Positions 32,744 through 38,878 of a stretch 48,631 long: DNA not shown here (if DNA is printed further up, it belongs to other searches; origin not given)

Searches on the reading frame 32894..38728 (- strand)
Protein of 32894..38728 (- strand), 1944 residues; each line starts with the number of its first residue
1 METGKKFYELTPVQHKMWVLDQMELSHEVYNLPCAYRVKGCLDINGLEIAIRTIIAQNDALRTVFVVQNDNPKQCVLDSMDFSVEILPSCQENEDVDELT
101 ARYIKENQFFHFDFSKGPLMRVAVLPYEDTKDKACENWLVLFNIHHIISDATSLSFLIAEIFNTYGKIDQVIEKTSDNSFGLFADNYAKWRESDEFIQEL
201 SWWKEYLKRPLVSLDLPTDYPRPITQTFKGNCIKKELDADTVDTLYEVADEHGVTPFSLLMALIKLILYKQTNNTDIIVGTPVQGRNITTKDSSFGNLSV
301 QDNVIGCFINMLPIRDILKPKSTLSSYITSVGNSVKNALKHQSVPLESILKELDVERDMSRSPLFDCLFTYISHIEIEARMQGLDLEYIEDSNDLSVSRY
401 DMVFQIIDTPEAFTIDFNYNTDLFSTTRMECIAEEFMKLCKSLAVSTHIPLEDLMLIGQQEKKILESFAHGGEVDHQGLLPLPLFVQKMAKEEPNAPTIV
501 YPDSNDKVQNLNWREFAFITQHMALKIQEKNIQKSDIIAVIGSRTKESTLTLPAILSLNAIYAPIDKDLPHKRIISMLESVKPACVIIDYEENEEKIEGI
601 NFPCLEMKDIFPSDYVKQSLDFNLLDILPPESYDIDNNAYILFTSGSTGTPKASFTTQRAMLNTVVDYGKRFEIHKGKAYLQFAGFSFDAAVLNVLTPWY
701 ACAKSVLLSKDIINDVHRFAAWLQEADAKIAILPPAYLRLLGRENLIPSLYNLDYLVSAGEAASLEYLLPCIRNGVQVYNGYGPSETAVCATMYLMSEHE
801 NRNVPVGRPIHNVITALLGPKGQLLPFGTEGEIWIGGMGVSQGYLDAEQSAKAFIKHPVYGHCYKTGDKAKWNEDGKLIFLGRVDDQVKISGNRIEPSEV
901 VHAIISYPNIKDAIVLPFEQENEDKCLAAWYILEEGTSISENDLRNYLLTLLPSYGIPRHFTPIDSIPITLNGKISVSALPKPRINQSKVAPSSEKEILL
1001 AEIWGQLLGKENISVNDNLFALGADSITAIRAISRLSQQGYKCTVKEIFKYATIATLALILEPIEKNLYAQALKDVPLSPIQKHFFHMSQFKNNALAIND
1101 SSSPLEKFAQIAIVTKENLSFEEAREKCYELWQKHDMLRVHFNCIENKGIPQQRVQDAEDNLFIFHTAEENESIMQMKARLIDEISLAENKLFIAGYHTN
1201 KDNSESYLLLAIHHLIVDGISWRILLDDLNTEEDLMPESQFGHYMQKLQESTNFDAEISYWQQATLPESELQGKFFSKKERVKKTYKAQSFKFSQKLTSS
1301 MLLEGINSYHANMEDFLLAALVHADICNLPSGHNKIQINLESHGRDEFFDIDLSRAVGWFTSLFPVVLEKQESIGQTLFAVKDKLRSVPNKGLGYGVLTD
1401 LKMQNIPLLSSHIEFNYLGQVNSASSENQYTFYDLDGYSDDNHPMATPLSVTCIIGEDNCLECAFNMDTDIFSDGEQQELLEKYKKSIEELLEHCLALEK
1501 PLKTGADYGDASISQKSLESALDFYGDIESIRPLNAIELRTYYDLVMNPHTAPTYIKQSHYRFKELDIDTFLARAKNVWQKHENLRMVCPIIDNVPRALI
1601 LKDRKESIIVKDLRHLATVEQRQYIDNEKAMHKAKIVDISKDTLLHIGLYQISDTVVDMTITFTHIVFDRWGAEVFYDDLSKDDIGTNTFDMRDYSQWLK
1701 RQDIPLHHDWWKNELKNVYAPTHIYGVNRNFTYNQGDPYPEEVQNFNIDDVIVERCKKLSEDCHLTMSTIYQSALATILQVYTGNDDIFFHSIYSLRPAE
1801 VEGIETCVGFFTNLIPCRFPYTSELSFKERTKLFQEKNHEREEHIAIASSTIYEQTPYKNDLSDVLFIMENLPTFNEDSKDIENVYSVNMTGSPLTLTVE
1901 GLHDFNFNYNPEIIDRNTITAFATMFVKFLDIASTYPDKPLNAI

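Call 7: search_protein_families(library=pfam, proteins=[window:32897-38728:-], max_evalue=0.001)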
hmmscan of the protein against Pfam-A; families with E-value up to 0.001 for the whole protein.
window:32897-38728:- (1944 aa): 4 families
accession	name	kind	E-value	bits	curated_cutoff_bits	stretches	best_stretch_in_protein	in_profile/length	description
PF00668.25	Condensation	-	6.5e-174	579.4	30.6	3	6-465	3-455/456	Condensation domain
PF00501.34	AMP-binding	-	3.1e-52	178.1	29.9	1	487-845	2-384/384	AMP-binding enzyme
PF00550.31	PP-binding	-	3.9e-11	43.5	20.8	1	1000-1058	3-64/67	Phosphopantetheine attachment site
PF13193.12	AMP-binding_C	-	0.00038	21.8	24.5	1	902-974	4-76/76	AMP-binding enzyme C-terminal domain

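Call 15: list_cluster_members(proteins=[window:32894-38728:-, window:32009-32839:-, window:30289-31959:-, window:29524-30285:-, window:28919-29473:-, window:27637-28917:-, window:21208-21864:+, window:1147-1704:+, window:3244-3954:+, window:7223-9847:+])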
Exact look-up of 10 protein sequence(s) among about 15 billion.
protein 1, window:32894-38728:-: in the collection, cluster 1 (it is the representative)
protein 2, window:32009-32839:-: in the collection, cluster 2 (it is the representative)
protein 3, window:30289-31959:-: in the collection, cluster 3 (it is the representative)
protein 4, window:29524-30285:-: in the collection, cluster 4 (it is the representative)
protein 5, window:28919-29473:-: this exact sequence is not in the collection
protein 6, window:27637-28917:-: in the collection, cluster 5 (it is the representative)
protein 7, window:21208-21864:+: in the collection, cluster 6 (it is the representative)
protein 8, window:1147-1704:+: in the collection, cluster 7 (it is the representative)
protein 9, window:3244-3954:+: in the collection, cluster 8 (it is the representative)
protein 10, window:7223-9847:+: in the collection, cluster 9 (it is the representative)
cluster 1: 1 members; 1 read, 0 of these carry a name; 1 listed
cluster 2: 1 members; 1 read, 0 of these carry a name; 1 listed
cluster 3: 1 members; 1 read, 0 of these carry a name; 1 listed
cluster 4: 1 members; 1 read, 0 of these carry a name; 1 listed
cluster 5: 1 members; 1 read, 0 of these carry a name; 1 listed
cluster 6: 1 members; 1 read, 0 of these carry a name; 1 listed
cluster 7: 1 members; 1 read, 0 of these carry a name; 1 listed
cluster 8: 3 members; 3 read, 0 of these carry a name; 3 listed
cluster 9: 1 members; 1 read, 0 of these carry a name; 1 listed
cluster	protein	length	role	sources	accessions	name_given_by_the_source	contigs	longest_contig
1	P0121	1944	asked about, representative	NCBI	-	-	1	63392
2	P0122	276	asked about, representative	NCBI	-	-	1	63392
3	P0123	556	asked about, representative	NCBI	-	-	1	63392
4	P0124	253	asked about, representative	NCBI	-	-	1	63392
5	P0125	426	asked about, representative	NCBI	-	-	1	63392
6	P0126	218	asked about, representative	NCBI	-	-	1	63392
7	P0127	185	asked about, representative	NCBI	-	-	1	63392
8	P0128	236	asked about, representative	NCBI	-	-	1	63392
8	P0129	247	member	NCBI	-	-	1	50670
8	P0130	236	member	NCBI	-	-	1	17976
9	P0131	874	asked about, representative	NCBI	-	-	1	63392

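Call 16: find_encoding_contigs(protein=window:32894-38728:-, flank=10000, max_places=3)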
Protein window:32894-38728:- (1944 aa): no gene with exactly this product is on record in the collection.

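Call 25: find_encoding_contigs(protein=P0129, flank=10000, max_places=3)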
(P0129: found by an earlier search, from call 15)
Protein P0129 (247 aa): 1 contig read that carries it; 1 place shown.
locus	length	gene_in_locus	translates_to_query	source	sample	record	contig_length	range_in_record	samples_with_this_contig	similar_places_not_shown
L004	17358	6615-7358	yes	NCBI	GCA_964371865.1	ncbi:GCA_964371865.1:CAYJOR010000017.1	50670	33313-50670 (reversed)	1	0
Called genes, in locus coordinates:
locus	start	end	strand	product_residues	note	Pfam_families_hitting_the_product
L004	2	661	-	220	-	?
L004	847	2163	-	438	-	PF01547:SBP_bac_1, PF13416:SBP_bac_8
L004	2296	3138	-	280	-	PF03009:GDPD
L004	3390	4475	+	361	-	PF06180:CbiK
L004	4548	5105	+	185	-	PF02283:CobU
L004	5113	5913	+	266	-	PF02654:CobS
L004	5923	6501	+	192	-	PF00300:His_Phos_1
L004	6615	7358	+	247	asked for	PF00590:TP_methylase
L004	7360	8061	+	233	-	PF02570:CbiC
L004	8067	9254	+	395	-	PF01888:CbiD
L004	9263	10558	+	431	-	PF00590:TP_methylase, PF03602:Cons_hypoth95 (weak), PF05175:MTS (weak), PF13847:Methyltransf_31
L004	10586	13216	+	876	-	PF00590:TP_methylase, PF11760:CbiG_N, PF01890:CbiG_C, PF00590:TP_methylase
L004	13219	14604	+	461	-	PF01656:CbiA, PF13500:AAA_26 (faint), PF07685:GATase_3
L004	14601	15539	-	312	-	PF03186:CobD_Cbib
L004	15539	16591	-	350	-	PF00155:Aminotran_1_2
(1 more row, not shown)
